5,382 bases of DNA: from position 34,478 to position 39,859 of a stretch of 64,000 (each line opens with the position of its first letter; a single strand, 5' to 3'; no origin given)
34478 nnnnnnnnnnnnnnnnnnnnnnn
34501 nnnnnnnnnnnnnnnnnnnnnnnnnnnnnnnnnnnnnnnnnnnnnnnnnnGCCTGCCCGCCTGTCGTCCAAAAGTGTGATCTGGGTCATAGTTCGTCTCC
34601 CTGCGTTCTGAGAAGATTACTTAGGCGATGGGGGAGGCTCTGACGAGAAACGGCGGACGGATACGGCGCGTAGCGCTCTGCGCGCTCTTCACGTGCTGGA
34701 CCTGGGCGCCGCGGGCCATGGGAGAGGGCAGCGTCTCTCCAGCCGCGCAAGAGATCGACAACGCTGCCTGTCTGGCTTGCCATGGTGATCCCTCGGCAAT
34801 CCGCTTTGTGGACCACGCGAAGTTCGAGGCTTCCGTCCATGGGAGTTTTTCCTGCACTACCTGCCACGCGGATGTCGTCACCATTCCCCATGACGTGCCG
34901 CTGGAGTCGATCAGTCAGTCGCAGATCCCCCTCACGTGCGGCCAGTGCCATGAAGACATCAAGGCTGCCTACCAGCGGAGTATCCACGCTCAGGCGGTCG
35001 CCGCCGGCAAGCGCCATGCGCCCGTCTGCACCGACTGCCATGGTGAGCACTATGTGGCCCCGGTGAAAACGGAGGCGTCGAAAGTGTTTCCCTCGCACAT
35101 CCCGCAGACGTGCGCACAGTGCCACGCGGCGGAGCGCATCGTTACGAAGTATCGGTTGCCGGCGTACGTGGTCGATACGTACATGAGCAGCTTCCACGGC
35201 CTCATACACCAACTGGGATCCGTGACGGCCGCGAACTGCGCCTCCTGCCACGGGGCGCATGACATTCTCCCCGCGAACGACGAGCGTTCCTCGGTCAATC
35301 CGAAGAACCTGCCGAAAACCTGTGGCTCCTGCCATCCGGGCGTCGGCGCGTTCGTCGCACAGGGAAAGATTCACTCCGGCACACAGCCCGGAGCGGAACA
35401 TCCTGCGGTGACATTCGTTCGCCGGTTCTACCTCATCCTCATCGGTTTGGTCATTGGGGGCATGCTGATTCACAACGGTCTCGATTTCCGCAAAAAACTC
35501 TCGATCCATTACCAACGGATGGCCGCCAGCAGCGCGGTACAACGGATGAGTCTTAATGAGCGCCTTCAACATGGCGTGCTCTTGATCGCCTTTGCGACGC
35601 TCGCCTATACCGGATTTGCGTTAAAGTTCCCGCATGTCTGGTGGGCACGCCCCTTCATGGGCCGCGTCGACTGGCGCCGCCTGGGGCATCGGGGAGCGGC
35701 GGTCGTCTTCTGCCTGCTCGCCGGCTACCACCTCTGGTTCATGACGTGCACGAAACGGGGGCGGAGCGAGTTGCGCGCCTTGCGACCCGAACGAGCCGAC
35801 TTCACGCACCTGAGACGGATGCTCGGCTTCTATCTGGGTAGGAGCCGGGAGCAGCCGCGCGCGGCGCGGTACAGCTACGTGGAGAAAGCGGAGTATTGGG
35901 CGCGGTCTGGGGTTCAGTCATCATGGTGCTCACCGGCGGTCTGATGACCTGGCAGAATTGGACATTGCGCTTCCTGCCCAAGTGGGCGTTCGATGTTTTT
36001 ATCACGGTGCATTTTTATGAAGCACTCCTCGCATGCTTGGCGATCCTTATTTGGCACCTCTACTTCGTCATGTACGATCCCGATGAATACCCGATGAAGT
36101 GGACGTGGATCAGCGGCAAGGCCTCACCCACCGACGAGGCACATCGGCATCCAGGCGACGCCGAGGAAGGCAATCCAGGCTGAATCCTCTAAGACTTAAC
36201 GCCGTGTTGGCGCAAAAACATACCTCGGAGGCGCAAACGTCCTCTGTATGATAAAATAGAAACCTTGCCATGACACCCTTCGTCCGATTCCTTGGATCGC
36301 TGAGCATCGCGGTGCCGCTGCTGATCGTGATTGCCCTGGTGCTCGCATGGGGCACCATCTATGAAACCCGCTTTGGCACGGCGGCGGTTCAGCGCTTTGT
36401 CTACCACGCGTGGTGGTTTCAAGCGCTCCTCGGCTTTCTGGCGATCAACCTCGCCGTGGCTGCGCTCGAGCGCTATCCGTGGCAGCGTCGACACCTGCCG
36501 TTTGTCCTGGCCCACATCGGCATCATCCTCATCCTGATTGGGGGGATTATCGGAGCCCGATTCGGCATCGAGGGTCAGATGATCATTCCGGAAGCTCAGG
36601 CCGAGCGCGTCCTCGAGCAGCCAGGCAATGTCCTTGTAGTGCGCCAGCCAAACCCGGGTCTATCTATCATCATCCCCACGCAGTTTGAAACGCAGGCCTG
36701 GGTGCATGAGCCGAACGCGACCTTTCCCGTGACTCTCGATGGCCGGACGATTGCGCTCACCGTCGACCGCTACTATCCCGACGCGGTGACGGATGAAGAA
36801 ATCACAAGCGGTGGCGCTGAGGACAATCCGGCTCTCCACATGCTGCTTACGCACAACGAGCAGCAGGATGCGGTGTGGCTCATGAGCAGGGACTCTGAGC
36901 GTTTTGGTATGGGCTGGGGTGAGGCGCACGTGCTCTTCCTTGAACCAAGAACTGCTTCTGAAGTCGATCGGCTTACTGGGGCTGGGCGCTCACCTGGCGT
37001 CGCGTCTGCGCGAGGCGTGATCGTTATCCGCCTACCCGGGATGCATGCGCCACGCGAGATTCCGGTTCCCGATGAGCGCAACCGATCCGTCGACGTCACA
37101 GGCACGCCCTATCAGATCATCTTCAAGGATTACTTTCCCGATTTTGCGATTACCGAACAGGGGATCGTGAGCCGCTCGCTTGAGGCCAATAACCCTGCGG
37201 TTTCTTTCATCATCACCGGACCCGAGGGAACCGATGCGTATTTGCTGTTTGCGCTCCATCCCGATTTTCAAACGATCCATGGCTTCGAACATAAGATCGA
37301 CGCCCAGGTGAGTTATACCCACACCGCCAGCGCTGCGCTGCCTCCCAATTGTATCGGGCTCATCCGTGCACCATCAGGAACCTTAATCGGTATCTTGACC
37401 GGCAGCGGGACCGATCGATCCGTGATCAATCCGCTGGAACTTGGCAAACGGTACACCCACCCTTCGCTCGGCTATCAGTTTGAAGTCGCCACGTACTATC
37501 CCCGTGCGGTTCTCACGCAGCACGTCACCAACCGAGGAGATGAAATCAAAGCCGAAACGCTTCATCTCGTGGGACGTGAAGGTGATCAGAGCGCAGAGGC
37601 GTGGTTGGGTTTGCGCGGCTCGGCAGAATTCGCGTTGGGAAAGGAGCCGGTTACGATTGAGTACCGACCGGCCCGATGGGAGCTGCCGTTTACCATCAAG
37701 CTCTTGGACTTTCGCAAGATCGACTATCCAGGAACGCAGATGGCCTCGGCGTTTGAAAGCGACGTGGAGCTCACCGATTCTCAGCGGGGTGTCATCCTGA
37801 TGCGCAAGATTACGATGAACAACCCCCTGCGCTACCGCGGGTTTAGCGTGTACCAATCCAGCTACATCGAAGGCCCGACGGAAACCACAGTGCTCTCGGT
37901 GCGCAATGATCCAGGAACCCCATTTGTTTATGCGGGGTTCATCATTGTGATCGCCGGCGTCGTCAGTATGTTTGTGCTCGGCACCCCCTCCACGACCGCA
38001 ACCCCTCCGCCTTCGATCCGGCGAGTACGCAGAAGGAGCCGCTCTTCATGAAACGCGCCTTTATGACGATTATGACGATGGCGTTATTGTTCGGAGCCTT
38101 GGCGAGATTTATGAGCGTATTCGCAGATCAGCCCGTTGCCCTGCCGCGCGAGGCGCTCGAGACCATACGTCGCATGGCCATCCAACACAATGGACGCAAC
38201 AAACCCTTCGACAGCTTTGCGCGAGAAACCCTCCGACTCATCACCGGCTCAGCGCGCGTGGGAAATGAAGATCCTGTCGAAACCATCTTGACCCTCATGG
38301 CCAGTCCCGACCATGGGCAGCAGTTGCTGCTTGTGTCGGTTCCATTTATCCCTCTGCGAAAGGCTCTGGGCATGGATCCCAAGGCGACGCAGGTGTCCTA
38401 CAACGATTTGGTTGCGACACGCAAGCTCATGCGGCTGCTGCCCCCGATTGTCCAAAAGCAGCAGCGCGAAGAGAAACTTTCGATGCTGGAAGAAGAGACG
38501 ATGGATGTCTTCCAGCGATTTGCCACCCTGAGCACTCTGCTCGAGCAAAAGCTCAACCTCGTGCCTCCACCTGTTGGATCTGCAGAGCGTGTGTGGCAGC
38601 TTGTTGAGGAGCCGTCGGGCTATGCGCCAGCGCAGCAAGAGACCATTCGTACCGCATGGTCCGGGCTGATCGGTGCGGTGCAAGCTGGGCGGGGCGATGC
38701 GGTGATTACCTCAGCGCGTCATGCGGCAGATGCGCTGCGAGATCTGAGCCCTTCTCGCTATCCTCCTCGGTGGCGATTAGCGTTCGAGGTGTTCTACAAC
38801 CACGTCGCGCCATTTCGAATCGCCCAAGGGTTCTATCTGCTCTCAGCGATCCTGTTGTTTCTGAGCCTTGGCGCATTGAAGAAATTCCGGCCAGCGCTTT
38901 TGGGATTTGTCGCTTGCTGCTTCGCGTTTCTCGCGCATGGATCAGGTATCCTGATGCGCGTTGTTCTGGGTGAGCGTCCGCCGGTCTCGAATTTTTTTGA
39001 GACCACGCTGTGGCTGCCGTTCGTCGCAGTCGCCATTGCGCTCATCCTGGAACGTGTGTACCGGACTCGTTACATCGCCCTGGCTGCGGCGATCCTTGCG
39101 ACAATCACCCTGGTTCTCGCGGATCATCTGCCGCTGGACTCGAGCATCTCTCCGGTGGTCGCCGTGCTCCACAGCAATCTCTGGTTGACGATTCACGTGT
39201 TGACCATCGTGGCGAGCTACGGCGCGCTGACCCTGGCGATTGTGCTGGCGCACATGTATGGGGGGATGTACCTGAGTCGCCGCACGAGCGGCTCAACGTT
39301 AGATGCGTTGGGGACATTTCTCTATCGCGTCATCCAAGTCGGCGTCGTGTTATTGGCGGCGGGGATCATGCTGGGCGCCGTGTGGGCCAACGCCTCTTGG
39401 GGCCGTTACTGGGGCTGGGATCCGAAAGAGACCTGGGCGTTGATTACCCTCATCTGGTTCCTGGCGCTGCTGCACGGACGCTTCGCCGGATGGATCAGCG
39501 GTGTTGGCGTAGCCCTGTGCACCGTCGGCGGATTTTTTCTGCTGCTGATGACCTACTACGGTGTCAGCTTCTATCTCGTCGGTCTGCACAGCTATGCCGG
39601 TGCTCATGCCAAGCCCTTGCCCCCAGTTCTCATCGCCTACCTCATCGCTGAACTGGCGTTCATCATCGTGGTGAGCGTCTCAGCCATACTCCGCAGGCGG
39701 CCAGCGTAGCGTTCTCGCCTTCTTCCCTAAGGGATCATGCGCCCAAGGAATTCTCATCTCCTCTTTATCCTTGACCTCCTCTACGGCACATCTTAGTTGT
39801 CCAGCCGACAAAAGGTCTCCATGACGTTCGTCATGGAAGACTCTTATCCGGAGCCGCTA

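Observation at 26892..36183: Candidate extracellular/periplasmic electron-transfer supercluster: MtrA-like multiheme cytochrome + 686-aa OM beta-barrel, Rieske/cyt b/9-heme complex, ImcH-like and CbcL-like quinone oxidoreductases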

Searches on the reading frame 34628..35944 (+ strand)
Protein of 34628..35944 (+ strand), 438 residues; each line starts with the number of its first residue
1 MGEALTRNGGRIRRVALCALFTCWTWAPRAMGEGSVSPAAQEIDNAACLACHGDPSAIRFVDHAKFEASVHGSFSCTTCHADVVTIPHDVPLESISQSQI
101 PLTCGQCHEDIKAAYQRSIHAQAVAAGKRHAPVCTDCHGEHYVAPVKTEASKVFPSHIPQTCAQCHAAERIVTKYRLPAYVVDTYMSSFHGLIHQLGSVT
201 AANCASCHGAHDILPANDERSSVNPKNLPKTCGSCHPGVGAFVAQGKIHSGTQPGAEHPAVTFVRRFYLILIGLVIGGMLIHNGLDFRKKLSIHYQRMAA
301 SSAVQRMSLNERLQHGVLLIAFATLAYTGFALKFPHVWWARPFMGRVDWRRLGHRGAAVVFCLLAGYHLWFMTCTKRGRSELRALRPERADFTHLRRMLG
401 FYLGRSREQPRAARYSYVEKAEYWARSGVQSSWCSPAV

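Call 4: search_protein_families(library=pfam, proteins=[window:34628-35944:+], max_evalue=0.01)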
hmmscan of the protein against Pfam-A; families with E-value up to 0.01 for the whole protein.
window:34628-35944:+ (438 aa): 8 families
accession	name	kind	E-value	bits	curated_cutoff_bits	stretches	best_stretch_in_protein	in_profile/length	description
PF14522.11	Cytochrome_C7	-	1.4e-12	47.6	24.8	3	100-166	12-66/67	Cytochrome c7 and related cytochrome c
PF14537.11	Cytochrom_c3_2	-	5.7e-09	36.8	25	1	39-81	20-65/79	Cytochrome c3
PF09699.15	Paired_CXXCH_1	-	1.9e-08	34.3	20.6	1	75-112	8-40/41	Doubled CXXCH motif (Paired_CXXCH_1)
PF01292.26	Ni_hydr_CYTB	-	3.6e-06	27.3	30.1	1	307-425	2-106/179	Prokaryotic cytochrome b561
PF22113.1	Mtrc-MtrF_II-IV_dom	-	8.6e-06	25.8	30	0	134-238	9-129/176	Outer membrane cytochrome MtrC/MtrF-like, domains II/IV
PF02085.21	Cytochrom_CIII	-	6.1e-05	23.8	22.9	0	62-166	19-101/101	Class III cytochrome C family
PF00684.25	DnaJ_CXXCXGXG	-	6.7e-05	23.5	32.7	0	127-173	12-55/65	DnaJ central domain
PF14358.11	DUF4405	-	0.00058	20.8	26.7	1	317-371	5-64/66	Domain of unknown function (DUF4405)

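Call 5: search_protein_families(library=ncbifam, proteins=[window:34628-35944:+], max_evalue=0.01)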
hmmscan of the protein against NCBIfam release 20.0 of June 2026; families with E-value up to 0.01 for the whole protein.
window:34628-35944:+ (438 aa): 5 families
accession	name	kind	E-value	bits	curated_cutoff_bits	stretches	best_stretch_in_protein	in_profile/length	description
TIGR04257.1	nanowire_3heme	domain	6.9e-10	38.9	40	2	200-246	22-68/75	c(7)-type cytochrome triheme domain-containing protein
TIGR01583.1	formate-DH-gamm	equivalog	1.3e-06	28.6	115.85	1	304-424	2-113/204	formate dehydrogenase subunit gamma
NF008659.0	PRK11659.1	equivalog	5.9e-05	22.8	184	0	40-83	41-85/188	cytochrome c nitrite reductase pentaheme subunit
TIGR03146.1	cyt_nit_nrfB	equivalog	0.0016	18.7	166.6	0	103-237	13-142/145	cytochrome c nitrite reductase pentaheme subunit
NF007924.0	PRK10639.1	equivalog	0.0053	16.5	341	1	301-372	4-73/211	formate dehydrogenase cytochrome b556 subunit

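Call 60: search_protein_families(library=pfam, proteins=[P0126], max_evalue=0.1)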
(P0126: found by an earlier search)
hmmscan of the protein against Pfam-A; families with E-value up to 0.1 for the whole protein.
P0126 (518 aa): 8 families
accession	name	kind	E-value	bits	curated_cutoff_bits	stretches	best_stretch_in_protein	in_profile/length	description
PF01292.26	Ni_hydr_CYTB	-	1.8e-13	51.1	30.1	1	307-483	2-164/179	Prokaryotic cytochrome b561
PF14522.11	Cytochrome_C7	-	2.3e-12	47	24.8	3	100-166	12-66/67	Cytochrome c7 and related cytochrome c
PF14537.11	Cytochrom_c3_2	-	8.2e-09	36.2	25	2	39-81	20-65/79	Cytochrome c3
PF09699.15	Paired_CXXCH_1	-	9.2e-09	35.3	20.6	2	75-112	8-40/41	Doubled CXXCH motif (Paired_CXXCH_1)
PF22113.1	Mtrc-MtrF_II-IV_dom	-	1.1e-05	25.5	30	1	43-236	4-163/176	Outer membrane cytochrome MtrC/MtrF-like, domains II/IV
PF00684.25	DnaJ_CXXCXGXG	-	0.00011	22.8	32.7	0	127-173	12-55/65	DnaJ central domain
PF02085.21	Cytochrom_CIII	-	0.00016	22.4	22.9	1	62-166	19-101/101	Class III cytochrome C family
PF14358.11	DUF4405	-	0.00073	20.4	26.7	1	317-371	5-64/66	Domain of unknown function (DUF4405)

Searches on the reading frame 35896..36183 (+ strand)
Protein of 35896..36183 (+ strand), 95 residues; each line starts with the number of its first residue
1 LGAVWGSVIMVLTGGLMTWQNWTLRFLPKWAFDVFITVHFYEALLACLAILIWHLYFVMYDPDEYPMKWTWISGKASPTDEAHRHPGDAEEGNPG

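Call 4: search_protein_families(library=pfam, proteins=[window:35896-36183:+], max_evalue=0.01)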
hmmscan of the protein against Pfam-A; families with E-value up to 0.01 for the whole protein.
window:35896-36183:+ (95 aa): 1 family
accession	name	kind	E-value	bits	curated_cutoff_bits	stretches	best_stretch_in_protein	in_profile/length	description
PF01292.26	Ni_hydr_CYTB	-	0.0039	17.4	30.1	1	7-60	111-164/179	Prokaryotic cytochrome b561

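Call 5: search_protein_families(library=ncbifam, proteins=[window:35896-36183:+], max_evalue=0.01)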
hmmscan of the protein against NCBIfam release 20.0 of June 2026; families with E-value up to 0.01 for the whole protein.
window:35896-36183:+ (95 aa): 0 families

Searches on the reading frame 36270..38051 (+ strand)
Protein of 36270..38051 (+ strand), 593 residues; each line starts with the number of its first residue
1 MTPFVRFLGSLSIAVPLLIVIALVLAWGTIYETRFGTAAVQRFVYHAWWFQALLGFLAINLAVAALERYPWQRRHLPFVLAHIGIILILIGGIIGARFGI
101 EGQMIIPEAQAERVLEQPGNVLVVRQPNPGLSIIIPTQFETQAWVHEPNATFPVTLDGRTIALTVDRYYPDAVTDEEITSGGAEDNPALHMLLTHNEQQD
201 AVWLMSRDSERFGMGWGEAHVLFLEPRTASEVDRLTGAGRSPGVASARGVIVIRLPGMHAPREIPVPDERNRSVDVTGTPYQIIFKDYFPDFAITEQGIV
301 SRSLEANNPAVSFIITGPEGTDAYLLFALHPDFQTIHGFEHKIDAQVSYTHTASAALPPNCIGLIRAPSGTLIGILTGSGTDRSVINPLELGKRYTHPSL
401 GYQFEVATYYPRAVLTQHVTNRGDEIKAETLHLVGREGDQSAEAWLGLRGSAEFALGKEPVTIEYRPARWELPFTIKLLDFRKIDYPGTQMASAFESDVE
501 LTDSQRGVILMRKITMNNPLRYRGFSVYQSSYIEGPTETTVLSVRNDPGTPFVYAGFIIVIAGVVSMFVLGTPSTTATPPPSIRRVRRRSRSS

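Call 4: search_protein_families(library=pfam, proteins=[window:36270-38051:+], max_evalue=0.01)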
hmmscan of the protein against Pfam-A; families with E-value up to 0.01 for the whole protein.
window:36270-38051:+ (593 aa): 1 family
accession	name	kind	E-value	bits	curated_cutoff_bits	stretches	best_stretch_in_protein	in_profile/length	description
PF05140.19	ResB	-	9.5e-31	107.6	24.6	4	446-535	174-268/486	ResB-like family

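Call 5: search_protein_families(library=ncbifam, proteins=[window:36270-38051:+], max_evalue=0.01)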
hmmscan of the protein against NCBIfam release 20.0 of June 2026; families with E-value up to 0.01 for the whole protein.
window:36270-38051:+ (593 aa): 0 families

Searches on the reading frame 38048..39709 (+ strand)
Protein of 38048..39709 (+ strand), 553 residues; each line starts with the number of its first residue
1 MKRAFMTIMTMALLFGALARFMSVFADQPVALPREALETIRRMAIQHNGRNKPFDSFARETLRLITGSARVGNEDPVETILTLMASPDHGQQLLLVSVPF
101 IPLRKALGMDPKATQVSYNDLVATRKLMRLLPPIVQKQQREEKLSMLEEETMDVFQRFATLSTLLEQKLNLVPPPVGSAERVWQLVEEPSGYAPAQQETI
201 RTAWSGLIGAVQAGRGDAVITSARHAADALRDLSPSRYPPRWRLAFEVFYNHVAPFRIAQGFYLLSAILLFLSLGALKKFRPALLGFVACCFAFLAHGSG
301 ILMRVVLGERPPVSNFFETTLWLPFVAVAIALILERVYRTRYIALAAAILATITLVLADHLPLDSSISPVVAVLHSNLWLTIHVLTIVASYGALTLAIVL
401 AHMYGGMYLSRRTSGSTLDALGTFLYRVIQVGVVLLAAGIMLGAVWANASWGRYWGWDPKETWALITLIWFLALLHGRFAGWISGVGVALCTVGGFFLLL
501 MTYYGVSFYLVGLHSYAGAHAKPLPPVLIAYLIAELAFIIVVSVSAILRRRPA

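Call 12: search_protein_families(library=ncbifam, proteins=[window:38048-39709:+], max_evalue=0.0001)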
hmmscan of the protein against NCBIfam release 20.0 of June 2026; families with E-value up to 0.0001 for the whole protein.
window:38048-39709:+ (553 aa): 1 family
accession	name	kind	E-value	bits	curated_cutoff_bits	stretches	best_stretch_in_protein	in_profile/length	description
TIGR03144.1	cytochr_II_ccsB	equivalog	1.5e-46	159.2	187.6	1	291-517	3-252/252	c-type cytochrome biogenesis protein CcsB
